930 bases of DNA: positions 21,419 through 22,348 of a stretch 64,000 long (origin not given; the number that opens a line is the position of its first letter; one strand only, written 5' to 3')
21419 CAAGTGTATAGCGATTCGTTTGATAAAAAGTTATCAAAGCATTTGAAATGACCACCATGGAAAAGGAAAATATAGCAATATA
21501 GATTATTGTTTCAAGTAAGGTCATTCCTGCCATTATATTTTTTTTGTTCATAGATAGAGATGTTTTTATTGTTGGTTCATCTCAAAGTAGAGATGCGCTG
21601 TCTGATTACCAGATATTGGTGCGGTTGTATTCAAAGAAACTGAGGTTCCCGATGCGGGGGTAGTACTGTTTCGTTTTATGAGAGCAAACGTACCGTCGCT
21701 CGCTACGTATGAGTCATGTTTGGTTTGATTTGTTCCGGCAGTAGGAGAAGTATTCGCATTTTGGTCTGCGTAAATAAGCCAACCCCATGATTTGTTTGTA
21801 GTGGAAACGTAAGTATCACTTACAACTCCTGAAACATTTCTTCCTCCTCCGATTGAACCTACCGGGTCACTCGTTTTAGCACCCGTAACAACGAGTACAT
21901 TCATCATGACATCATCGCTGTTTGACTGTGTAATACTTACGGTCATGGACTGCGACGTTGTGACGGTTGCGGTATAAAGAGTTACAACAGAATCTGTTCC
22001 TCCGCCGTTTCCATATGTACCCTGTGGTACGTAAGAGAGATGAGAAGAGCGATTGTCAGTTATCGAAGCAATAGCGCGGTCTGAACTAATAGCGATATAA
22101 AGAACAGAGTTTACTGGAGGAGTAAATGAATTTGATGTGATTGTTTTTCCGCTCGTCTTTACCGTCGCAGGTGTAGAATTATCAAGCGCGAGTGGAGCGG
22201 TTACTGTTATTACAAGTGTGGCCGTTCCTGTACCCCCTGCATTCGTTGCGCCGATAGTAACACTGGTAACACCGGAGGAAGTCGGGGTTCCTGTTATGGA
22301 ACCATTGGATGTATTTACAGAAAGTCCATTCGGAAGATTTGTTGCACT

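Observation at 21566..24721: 1051-aa pilin-like giant with tandem Ig-like adhesin repeats encoded inside a pilB-pilC operon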

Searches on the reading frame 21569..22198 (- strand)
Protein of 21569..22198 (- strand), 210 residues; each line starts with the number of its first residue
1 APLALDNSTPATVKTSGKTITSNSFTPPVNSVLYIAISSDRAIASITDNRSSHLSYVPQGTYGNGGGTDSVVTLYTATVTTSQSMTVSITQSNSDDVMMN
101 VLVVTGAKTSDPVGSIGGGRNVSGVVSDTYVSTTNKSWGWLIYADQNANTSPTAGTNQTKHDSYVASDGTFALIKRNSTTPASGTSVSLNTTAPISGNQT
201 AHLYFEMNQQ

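Call 24: find_homologous_proteins(query=window:21569-22198:-, max_evalue=0.01)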
Query window:21569-22198:- (210 aa): 2 proteins with E <= 0.01 among 503 candidates.
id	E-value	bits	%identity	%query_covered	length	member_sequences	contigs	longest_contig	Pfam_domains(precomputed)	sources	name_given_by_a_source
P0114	4.9e-53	198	54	99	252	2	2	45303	-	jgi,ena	-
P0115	9.2e-38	148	44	98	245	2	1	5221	-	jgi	jgi:hypothetical protein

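Call 33: search_protein_representatives(protein=window:21569-22198:-)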
Query: 210 residues. Proteins with E-value up to 0.001 (for the whole library): 256; up to 1e-10: 60; up to 1e-30: 9. The best 150 are listed.
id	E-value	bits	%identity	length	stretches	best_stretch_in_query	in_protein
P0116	3.1e-143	490.3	53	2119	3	4-209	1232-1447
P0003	1.8e-83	295.5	74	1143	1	2-210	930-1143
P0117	2.7e-62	226.4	59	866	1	3-208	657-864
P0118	7.8e-54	198.8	57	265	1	1-208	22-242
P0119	6.7e-44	166.4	46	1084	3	3-207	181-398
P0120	1.1e-43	165.7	41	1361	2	2-207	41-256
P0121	2.1e-40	155.0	50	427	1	3-208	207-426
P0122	6.0e-38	147.0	46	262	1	3-207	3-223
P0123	6.8e-36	140.3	42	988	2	2-207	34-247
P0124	4.8e-29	118.0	42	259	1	3-207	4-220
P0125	1.6e-27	113.0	55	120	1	98-207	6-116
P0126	1.1e-24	103.8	41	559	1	3-207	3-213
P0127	2.7e-24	102.5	44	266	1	3-207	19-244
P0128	3.2e-20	89.2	47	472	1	98-207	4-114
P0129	3.3e-20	89.2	33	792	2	3-208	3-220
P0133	3.9e-19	85.7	41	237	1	3-207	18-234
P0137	2.0e-16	76.9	39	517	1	3-207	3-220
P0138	2.3e-16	76.7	33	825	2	3-206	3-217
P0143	4.7e-15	72.4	35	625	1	2-206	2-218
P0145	1.2e-14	71.1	41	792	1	3-201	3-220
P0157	1.8e-12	64.0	33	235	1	2-205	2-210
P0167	5.5e-11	59.1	36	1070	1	3-206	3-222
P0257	3.3e-07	46.8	34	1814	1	3-206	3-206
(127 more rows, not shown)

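Call 35: search_protein_families(library=phrogs, proteins=[window:21569-22198:-, P0129, P0138, P0145, P0167, P0143, P0137, P0133, P0157, P0257], max_evalue=0.001)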
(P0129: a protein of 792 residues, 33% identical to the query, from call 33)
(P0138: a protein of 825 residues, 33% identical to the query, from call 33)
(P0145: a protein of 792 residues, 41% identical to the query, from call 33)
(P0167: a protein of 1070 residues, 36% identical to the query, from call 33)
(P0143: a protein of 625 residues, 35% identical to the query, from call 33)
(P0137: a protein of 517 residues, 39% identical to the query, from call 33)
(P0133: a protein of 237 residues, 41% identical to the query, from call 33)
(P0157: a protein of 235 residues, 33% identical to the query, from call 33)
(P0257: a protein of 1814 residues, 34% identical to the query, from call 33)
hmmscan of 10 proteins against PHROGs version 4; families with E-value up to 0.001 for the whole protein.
window:21569-22198:- (210 aa): 0 families

P0129 (792 aa): 0 families

P0138 (825 aa): 0 families

P0145 (792 aa): 0 families

P0167 (1070 aa): 0 families

P0143 (625 aa): 0 families

P0137 (517 aa): 1 family
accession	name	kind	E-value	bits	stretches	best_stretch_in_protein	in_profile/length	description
phrog_16363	-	unknown function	2.4e-23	83.3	1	236-456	494-724/757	-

P0133 (237 aa): 0 families

P0157 (235 aa): 0 families

P0257 (1814 aa): 0 families

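Call 36: search_protein_families(library=pfam, proteins=[P0116, P0117, P0119, P0120, P0129, P0138, P0145, P0143, P0137], max_evalue=0.001)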
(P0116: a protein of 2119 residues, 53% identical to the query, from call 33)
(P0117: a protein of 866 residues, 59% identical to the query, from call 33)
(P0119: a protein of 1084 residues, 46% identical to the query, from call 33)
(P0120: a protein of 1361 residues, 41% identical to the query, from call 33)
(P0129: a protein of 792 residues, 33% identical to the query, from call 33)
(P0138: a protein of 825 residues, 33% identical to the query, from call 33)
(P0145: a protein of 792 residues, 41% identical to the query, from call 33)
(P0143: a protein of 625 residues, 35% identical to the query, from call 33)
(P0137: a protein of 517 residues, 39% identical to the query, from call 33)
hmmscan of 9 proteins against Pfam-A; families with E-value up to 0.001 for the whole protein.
P0116 (2119 aa): 5 families
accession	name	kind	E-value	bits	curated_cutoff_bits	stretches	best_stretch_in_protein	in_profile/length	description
PF13313.11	DUF4082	-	3.8e-39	134.3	28.4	1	571-701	8-142/143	Domain of unknown function (DUF4082)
PF00041.27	fn3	-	4.6e-19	68.9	25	3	726-803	3-81/84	Fibronectin type III domain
PF16656.11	Pur_ac_phosph_N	-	1.5e-07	32.3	30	1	375-458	5-93/93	Purple acid Phosphatase, N-terminal domain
PF18370.7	RGI_lyase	-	0.00025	21.7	27.8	0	739-792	19-73/86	Rhamnogalacturonan I lyases beta-sheet domain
PF25788.1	Ig_Rha78A_N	-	0.00051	20.7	27.4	0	1508-1544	65-101/105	Rha78A-like, N-terminal immunoglobulin domain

P0117 (866 aa): 3 families
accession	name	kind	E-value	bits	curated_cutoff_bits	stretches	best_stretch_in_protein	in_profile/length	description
PF00041.27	fn3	-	7e-14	52.2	25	2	565-649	1-79/84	Fibronectin type III domain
PF25788.1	Ig_Rha78A_N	-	8.4e-09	36.1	27.4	1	575-657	15-103/105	Rha78A-like, N-terminal immunoglobulin domain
PF18370.7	RGI_lyase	-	0.00083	20.1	27.8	0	487-541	15-73/86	Rhamnogalacturonan I lyases beta-sheet domain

P0119 (1084 aa): 1 family
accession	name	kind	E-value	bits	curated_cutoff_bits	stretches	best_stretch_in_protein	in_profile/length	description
PF17996.7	CE2_N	-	0.00089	19.7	27.9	0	133-220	5-87/108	Carbohydrate esterase 2 N-terminal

P0120 (1361 aa): 3 families
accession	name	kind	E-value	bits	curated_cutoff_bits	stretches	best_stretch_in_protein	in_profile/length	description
PF17957.7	Big_7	-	5.9e-44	149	24.1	3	441-509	1-70/70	Bacterial Ig domain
PF19077.6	Big_13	-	0.00012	23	27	0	459-528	32-100/102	Bacterial Ig-like domain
PF02494.22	HYR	-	0.00045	20.9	21.7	0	1025-1049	57-81/81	HYR domain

P0129 (792 aa): 0 families

P0138 (825 aa): 0 families

P0145 (792 aa): 0 families

P0143 (625 aa): 0 families

P0137 (517 aa): 0 families

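Call 50: predict_structure(alignment_id=A2)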
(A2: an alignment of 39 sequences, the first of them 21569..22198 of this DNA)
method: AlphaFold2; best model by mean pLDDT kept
length: 210 residues; sequences in the alignment: 39
mean_pLDDT: 96.6   pTM: 0.93
mean pLDDT of the five models: 96.6, 96.3, 95.8, 95.1, 95.1
residues with pLDDT >= 90: 197; 70-90: 13; 50-70: 0; < 50: 0
segments of 3 or more residues with pLDDT < 50: none
pLDDT, mean of each block of 10 residues (from residue 1): 97 97 98 98 97 98 89 98 98 96 98 98 95 98 93 97 96 98 98 91 98
secondary structure, 60 per line:
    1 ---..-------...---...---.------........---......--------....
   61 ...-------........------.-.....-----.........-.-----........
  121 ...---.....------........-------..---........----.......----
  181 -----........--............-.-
elements in order: E13-15 E19-21 E32-39 E43-48 E57-63 E71-78 E87-91 E97-105 E113-123 E127-131 E138-145 E158-165 E170-176 E186-193 E196-207

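Call 53: fold_search(model_id=the predicted structure, library=pdb)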
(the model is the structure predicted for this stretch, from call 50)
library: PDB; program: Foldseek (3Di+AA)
matches with E <= 10: 341; with E <= 0.001: 0
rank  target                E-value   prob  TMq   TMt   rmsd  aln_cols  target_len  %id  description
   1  6q5u_E                1.9e-02  0.30  0.26  0.17  15.8       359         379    8  High resolution electron cryo-microscopy structure of the bacteriophage PR772 (released 2019-06-19)
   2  6q5u_D                3.1e-02  0.35  0.28  0.18  15.5       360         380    7  High resolution electron cryo-microscopy structure of the bacteriophage PR772 (released 2019-06-19)
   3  6tfj_A                5.6e-02  0.21  0.25  0.09  25.1       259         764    8  Vip3Aa protoxin structure (released 2020-08-12)
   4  8wqp_A                5.9e-02  0.18  0.23  0.22  14.8       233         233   13  Cryo-EM structure of T. pseudonana PyShell helical tube (released 2024-10-09)
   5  8hke_A                5.9e-02  0.16  0.25  0.10  15.3       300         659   10  dsRNA transporter (released 2023-11-29)
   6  6tfk_A                8.7e-02  0.23  0.28  0.10  24.9       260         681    9  Vip3Aa toxin structure (released 2020-08-12)
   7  8ic8_B                9.2e-02  0.28  0.29  0.20  12.4       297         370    9  Exo-alpha-D-arabinofuranosidase from Microbacterium arabinogalactanolyticum (released 2023-08-16)
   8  2v09                  1.2e-01  0.08  0.18  0.12  17.2       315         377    5  SENS161-164DSSN mutant of Bacillus subtilis Oxalate Decarboxylase OxdC (released 2007-10-30)
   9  6l4c_A                1.2e-01  0.09  0.21  0.15  16.9       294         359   10  Crystal structure of vicilin from Corylus avellana (Hazelnut) (released 2019-12-04)
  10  2uyb                  1.2e-01  0.08  0.17  0.12  17.3       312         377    5  S161A mutant of Bacillus subtilis Oxalate Decarboxylase OxdC (released 2007-08-21)
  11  5vg3_A                1.4e-01  0.07  0.17  0.12  17.5       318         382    5  Structure of Oxalate Decarboxylase from Bacillus subtilis at pH 4.6 (released 2017-10-18)
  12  2uya                  1.6e-01  0.07  0.18  0.12  16.9       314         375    6  DEL162-163 mutant of Bacillus subtilis Oxalate Decarboxylase OxdC (released 2007-08-21)
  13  9fti_A                1.7e-01  0.16  0.29  0.13  20.3       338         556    6  Open conformation of the pentameric ligand-gated ion channel, DeCLIC at pH 5 with 10mM EDTA (released 2024-09-11)
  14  6l4c_C                1.7e-01  0.09  0.22  0.16  16.2       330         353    9  Crystal structure of vicilin from Corylus avellana (Hazelnut) (released 2019-12-04)
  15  5e1r_E                1.7e-01  0.08  0.20  0.13  18.0       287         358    9  Crystal structure of pecan (carya illinoinensis) vicilin, a new food allergen (released 2016-08-10)
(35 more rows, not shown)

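Call 55: list_cluster_members(proteins=[P0129, P0143, P0122, P0118, P0116, P0117, P0133, P0137, P0001, P0120])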
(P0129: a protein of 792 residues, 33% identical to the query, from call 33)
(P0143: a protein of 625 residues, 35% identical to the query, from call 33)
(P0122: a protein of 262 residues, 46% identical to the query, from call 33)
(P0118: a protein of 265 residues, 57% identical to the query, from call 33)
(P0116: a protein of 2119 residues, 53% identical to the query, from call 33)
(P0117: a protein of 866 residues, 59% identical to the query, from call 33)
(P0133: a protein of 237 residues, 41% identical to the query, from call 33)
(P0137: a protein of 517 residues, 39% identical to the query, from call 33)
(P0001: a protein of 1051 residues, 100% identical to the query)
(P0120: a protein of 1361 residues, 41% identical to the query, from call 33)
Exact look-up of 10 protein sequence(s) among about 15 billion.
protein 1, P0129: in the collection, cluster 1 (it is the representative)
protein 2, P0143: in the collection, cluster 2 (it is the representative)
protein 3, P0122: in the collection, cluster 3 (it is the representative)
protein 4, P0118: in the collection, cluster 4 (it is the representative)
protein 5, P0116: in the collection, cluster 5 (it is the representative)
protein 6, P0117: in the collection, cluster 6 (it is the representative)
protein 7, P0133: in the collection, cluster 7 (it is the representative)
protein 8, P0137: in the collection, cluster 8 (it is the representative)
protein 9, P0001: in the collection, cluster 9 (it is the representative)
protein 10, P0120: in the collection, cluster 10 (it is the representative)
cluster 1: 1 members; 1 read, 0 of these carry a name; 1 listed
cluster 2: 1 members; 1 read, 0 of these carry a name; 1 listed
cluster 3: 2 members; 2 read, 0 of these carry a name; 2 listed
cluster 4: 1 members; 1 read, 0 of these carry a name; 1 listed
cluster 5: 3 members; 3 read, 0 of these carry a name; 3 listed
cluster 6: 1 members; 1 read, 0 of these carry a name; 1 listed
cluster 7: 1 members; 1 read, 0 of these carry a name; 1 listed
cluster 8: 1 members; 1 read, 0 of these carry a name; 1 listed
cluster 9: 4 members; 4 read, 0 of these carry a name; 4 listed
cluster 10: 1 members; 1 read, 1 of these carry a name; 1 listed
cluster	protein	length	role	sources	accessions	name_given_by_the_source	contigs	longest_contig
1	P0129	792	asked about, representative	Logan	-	-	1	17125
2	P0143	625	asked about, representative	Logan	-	-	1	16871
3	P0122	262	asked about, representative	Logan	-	-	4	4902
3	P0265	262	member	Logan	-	-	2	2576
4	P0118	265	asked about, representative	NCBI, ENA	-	-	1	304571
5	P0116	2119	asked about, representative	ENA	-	-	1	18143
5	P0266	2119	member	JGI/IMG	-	-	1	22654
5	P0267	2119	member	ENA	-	-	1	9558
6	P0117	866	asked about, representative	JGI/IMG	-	-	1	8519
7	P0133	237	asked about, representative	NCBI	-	-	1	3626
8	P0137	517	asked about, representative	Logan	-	-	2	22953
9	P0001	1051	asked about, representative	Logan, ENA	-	-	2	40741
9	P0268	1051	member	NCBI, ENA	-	-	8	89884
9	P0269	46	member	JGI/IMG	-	-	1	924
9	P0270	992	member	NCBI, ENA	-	-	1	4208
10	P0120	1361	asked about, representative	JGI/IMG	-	hypothetical protein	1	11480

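Call 57: fold_search(model_id=the predicted structure, library=viral)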
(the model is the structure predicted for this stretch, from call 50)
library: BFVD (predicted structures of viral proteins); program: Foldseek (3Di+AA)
matches with E <= 10: 586; with E <= 0.001: 61
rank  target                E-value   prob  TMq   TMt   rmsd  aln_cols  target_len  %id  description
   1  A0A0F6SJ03            1.7e-09  1.00  0.71  0.63   3.8       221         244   20  Uncharacterized protein [Sinorhizobium phage phiN3]
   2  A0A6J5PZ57            3.3e-09  1.00  0.80  0.74   3.1       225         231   19  Uncharacterized protein [uncultured Caudovirales phage]
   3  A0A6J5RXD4            5.6e-08  1.00  0.81  0.34   3.1       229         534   16  Uncharacterized protein [uncultured Caudovirales phage]
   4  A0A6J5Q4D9            1.6e-07  1.00  0.77  0.41   3.1       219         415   15  Uncharacterized protein [uncultured Caudovirales phage]
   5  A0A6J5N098            1.8e-07  1.00  0.77  0.65   3.4       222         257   16  Uncharacterized protein [uncultured Caudovirales phage]
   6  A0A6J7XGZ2            2.0e-07  1.00  0.83  0.27   2.8       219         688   14  Uncharacterized protein [uncultured Caudovirales phage]
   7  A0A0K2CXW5            2.1e-07  1.00  0.73  0.68   3.4       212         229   16  (no name in the UniProt tables at hand)
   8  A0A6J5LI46            3.0e-07  1.00  0.77  0.75   3.2       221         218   19  Uncharacterized protein [uncultured Caudovirales phage]
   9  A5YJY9                3.3e-07  1.00  0.69  0.51   3.8       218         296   16  Minor tail protein [Mycobacterium phage Tweety]
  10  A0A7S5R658            4.6e-07  1.00  0.61  0.28   5.4       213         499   16  (no name in the UniProt tables at hand)
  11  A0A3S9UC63            7.2e-07  1.00  0.67  0.63   4.3       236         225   16  (no name in the UniProt tables at hand)
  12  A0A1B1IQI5            1.1e-06  1.00  0.75  0.21   3.4       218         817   18  (no name in the UniProt tables at hand)
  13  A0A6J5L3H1            1.1e-06  1.00  0.78  0.71   3.3       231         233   14  Uncharacterized protein [uncultured Caudovirales phage]
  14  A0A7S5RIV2            1.1e-06  1.00  0.69  0.68   4.5       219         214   15  Uncharacterized protein [Rhizobium phage RHph_I1_6]
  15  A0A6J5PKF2            1.2e-06  1.00  0.70  0.59   4.1       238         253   13  Uncharacterized protein [uncultured Caudovirales phage]
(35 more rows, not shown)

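Call 58: find_encoding_contigs(protein=P0117, flank=8000, max_places=1)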
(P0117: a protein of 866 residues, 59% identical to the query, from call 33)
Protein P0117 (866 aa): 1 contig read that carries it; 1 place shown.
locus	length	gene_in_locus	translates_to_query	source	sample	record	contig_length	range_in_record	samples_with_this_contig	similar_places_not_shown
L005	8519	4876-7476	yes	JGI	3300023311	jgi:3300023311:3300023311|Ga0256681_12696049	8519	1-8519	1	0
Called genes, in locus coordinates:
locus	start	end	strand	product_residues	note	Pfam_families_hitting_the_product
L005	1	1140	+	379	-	?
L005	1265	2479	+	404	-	PF28597:T2SSF_N, PF00482:T2SSF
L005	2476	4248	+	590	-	PF13620:CarboxypepD_reg (faint)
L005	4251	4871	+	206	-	-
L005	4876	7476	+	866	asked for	PF25788:Ig_Rha78A_N (faint), PF00041:fn3 (weak)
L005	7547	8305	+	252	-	PF00121:TIM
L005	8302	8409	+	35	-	-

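Call 59: search_dna_similar(query=window:21569-22198:-, collection=phages, mode=protein, max_evalue=0.001, max_rows=25)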
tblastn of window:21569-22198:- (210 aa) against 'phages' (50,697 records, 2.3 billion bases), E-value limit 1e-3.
No match.

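Call 61: search_dna_similar(query=P0137, collection=phages, mode=protein, max_evalue=0.001, max_rows=15)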
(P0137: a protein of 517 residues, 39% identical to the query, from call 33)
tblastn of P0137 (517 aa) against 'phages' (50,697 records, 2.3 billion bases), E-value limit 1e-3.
Records with a match: 5; places in all: 5; records where one place covers at least 80% of the query: 0.
Best place of each record, by identity: <60% 5.
By first word of the organism name: Streptomyces 5.
By host as written in the record: Streptomyces azureus NRRL B-2655 2; Streptomyces venezuelae ETH14630 1; Streptomyces venezuelae 1; - 1.
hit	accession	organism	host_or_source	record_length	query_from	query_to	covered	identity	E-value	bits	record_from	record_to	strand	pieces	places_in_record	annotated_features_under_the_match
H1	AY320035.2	Streptomyces phage VWB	Streptomyces venezuelae ETH14630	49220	256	508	49%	25.7%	1e-8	64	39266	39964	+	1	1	hypothetical protein (x2)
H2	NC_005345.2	Streptomyces phage VWB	Streptomyces venezuelae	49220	256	508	49%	25.7%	1e-8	64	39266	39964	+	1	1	hypothetical protein | tail protein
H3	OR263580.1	Streptomyces phage Samy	Streptomyces ambofaciens ATCC 23877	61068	258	450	37%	33.0%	1e-10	71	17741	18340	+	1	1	minor tail protein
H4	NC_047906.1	Streptomyces phage Rowa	Streptomyces azureus NRRL B-2655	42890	245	450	40%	28.1%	5e-6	56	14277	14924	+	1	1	hypothetical protein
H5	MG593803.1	Streptomyces phage Rowa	Streptomyces azureus NRRL B-2655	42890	245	450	40%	28.1%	5e-6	56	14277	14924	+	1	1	hypothetical protein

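Call 62: find_encoding_contigs(protein=P0137, flank=8000, max_places=1)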
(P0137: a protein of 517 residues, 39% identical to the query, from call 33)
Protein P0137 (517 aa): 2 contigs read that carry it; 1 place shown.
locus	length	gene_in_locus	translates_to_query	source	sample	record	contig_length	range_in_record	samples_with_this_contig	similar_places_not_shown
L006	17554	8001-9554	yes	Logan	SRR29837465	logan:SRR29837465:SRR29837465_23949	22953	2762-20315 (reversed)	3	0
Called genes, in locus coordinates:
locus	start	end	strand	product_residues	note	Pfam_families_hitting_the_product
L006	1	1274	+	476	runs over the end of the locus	PF00657:Lipase_GDSL (faint), PF13472:Lipase_GDSL_2, PF25182:NonGDSL (weak)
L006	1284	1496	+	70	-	-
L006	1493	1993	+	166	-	-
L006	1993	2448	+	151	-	-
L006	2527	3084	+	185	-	-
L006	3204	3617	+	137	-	-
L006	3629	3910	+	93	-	-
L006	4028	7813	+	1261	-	PF10145:PhageMin_Tail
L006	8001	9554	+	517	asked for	-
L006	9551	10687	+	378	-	PF16466:DUF5047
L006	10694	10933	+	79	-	-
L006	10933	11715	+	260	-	-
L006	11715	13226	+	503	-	-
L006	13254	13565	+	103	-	-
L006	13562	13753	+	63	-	-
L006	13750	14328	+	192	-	-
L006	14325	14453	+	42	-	-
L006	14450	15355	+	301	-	PF01510:Amidase_2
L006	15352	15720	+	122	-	-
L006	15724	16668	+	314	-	-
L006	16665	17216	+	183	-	PF01844:HNH (weak), PF26761:Acb5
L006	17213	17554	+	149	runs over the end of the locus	-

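Call 64: find_encoding_contigs(protein=P0129, flank=8000, max_places=1)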
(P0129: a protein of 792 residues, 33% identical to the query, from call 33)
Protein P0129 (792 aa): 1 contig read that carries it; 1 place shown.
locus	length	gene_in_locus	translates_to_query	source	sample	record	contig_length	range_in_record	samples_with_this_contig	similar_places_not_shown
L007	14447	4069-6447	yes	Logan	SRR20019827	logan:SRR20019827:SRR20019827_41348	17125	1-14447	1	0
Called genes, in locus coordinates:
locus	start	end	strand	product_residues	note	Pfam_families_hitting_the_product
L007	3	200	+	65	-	?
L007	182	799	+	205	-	PF04989:RMNT_CmcI, PF13578:Methyltransf_24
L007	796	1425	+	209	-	PF13640:2OG-FeII_Oxy_3, PF13661:2OG-FeII_Oxy_4 (weak)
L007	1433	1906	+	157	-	PF13489:Methyltransf_23, PF08242:Methyltransf_12, PF08241:Methyltransf_11 (weak)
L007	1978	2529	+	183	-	-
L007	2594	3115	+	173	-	-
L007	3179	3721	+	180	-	-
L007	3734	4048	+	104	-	-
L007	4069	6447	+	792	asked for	-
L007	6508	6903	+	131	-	PF19586:DUF6093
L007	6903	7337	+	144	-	-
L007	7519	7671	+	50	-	-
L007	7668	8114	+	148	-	-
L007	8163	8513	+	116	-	-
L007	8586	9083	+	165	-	PF13392:HNH_3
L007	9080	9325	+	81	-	-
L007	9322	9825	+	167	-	PF25595:Phage_TTP_16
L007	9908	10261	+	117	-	-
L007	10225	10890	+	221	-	-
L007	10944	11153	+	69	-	-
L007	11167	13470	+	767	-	-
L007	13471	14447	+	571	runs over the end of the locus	PF02018:CBM_4_9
